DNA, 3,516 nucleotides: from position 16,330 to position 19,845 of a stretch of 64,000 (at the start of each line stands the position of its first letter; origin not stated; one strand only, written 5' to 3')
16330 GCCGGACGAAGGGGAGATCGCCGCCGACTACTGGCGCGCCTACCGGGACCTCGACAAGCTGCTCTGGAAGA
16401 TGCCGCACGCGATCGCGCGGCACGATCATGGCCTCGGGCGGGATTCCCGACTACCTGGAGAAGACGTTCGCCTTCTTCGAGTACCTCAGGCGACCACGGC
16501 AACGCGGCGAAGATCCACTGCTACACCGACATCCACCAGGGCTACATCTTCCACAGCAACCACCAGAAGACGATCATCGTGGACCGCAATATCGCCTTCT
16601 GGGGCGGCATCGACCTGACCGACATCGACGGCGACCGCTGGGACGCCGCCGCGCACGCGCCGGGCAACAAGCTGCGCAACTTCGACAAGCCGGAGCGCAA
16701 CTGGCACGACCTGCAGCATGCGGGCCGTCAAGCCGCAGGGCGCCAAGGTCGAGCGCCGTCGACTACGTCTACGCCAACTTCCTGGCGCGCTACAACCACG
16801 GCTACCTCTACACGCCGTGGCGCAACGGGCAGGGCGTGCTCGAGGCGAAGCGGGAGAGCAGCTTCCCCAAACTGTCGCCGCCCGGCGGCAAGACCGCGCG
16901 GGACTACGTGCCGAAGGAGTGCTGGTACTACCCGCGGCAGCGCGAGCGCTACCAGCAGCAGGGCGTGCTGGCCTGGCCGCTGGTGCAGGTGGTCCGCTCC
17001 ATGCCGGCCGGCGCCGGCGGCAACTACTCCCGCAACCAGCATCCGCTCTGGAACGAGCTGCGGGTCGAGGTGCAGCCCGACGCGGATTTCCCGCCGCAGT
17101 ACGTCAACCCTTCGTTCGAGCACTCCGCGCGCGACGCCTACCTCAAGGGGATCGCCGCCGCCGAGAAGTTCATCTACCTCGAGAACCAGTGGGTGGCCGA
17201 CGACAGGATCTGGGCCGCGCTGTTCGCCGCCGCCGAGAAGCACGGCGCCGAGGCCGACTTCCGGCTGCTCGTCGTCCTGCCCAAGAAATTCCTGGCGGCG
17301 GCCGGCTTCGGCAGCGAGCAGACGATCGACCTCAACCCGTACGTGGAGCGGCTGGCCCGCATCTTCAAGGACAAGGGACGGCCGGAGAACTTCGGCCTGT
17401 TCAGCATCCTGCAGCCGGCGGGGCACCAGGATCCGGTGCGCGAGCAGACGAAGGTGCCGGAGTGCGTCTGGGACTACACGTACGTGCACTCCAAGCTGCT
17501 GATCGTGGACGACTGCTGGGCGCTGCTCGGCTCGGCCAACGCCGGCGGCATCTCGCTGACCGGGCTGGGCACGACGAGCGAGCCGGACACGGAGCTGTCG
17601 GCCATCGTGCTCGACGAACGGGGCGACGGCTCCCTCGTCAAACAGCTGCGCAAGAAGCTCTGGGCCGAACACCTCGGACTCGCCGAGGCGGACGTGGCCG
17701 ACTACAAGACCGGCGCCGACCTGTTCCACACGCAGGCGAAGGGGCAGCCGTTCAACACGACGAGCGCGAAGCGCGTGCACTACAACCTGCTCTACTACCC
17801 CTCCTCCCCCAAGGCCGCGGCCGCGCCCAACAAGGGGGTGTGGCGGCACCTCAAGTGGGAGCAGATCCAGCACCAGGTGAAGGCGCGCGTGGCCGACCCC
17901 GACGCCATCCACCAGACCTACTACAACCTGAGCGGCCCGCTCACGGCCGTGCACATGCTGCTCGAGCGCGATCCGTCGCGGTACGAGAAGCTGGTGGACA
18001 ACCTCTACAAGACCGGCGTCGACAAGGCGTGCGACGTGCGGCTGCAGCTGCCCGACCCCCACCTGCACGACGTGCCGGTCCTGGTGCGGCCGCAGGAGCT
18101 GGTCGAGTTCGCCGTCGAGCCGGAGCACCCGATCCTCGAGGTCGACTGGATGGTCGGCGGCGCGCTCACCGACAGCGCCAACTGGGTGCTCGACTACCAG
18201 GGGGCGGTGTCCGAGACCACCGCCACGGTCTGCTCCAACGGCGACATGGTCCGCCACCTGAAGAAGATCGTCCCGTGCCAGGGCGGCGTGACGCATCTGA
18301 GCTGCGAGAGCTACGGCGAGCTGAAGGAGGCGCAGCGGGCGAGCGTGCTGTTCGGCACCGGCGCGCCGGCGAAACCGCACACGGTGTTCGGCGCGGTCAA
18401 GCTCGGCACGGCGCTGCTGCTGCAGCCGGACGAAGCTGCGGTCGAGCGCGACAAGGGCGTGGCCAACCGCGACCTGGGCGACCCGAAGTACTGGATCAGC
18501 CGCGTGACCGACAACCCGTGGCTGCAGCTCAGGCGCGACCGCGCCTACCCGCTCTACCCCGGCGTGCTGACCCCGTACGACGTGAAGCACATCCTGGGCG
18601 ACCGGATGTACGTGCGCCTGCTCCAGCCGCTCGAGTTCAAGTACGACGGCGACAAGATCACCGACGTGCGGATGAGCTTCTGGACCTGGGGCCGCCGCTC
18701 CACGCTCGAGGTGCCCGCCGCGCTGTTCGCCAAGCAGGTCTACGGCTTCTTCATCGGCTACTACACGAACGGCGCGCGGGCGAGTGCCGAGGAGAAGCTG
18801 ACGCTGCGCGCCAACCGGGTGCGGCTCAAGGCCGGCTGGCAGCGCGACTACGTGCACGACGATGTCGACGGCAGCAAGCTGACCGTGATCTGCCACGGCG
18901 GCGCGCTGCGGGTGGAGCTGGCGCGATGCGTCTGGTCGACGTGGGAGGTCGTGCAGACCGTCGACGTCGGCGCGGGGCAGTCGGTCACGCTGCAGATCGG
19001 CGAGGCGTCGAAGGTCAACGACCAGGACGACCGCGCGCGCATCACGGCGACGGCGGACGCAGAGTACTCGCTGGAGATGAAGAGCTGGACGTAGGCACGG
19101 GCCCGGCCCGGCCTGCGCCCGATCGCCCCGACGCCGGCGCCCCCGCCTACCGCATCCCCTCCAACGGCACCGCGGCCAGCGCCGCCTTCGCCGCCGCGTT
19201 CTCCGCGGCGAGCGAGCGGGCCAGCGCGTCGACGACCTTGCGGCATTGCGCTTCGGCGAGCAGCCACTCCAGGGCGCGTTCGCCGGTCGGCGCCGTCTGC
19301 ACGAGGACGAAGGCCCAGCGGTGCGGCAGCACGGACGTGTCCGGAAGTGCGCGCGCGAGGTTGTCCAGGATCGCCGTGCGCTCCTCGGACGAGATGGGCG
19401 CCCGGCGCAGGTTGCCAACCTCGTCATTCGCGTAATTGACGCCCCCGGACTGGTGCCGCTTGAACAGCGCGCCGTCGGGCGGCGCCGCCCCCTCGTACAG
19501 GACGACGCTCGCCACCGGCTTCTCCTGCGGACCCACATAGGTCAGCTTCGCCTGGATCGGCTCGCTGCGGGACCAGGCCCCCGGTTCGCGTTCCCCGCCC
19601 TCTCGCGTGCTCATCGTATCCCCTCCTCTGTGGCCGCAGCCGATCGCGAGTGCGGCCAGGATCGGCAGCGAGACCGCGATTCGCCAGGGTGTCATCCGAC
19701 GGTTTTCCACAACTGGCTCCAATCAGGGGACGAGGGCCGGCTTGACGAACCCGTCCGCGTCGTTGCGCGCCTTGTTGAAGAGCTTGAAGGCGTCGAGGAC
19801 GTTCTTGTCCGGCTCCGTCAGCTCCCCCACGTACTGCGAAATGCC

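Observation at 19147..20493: Unrecognisable 256-aa protein plus lipoprotein at the end of the vgrG operon: candidate new effector-immunity pair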

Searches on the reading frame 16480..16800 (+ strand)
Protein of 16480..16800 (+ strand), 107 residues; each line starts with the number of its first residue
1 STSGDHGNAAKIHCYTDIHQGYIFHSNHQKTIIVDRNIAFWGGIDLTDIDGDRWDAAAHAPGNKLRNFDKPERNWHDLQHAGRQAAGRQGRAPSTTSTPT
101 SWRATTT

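Call 68: search_protein_families(library=pfam, proteins=[window:16480-16800:+], max_evalue=0.01)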
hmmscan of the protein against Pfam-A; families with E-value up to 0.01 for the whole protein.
window:16480-16800:+ (107 aa): 1 family
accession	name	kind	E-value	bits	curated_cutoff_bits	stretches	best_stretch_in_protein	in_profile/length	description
PF00614.28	PLDc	-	0.0012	19.3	21.9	1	26-48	4-26/28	Phospholipase D Active site motif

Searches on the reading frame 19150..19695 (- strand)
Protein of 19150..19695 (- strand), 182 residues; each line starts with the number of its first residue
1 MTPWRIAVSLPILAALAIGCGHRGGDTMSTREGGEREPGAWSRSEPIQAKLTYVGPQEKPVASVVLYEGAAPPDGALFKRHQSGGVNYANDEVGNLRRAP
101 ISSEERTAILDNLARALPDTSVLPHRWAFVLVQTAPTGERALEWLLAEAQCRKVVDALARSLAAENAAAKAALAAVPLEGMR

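Call 6: search_protein_families(library=pfam, proteins=[window:19150-19695:-], max_evalue=0.1)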
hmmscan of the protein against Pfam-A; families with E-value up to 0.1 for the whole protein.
window:19150-19695:- (182 aa): 0 families

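Call 7: search_protein_families(library=ncbifam, proteins=[window:19150-19695:-], max_evalue=0.1)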
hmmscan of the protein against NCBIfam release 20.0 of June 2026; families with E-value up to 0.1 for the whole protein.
window:19150-19695:- (182 aa): 1 family
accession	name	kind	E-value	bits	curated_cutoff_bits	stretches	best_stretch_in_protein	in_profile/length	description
NF004689.0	PRK06031.1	equivalog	0.069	12.4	175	0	131-172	45-86/233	phosphoribosyltransferase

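Call 52: find_homologous_proteins(query=window:19150-19695:-, max_evalue=0.001)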
Query window:19150-19695:- (182 aa): 4 proteins with E <= 0.001 among 2827 candidates.
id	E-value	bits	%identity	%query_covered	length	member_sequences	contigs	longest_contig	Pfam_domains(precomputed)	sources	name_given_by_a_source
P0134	7.0e-94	331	100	85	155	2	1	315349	-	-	-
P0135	1.2e-87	311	81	100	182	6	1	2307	-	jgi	jgi:hypothetical protein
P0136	6.8e-72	259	80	85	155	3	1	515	-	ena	-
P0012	1.5e-43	167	76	53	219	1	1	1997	-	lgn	-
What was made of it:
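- Checked: One correction: the window's own gene call for the lipoprotein is a 155-aa form starting at M27 (P0134, call 52).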

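Call 75: search_protein_families(library=phrogs, proteins=[window:19150-19695:-], max_evalue=0.01)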
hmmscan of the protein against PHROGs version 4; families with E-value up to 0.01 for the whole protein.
window:19150-19695:- (182 aa): 0 families

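Call 76: search_solved_structures(query=window:19150-19695:-, max_evalue=10)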
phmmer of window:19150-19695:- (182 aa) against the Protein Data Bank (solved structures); distinct sequences matched with E-value up to 10: 1.
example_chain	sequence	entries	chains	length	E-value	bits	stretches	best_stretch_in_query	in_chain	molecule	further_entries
6xqj_A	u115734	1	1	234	1.5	12.2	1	15-97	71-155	Protein Vpr,UV excision repair protein RAD23 homolog A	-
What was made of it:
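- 19147..19695 (-): 182-aa lipoprotein, the candidate immunity protein. Signal peptide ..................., lipobox Cys20. Alternative starts: GTG 19711 and TTG 19722. No Pfam, NCBIfam or PDB match (calls 6, 7, 76).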
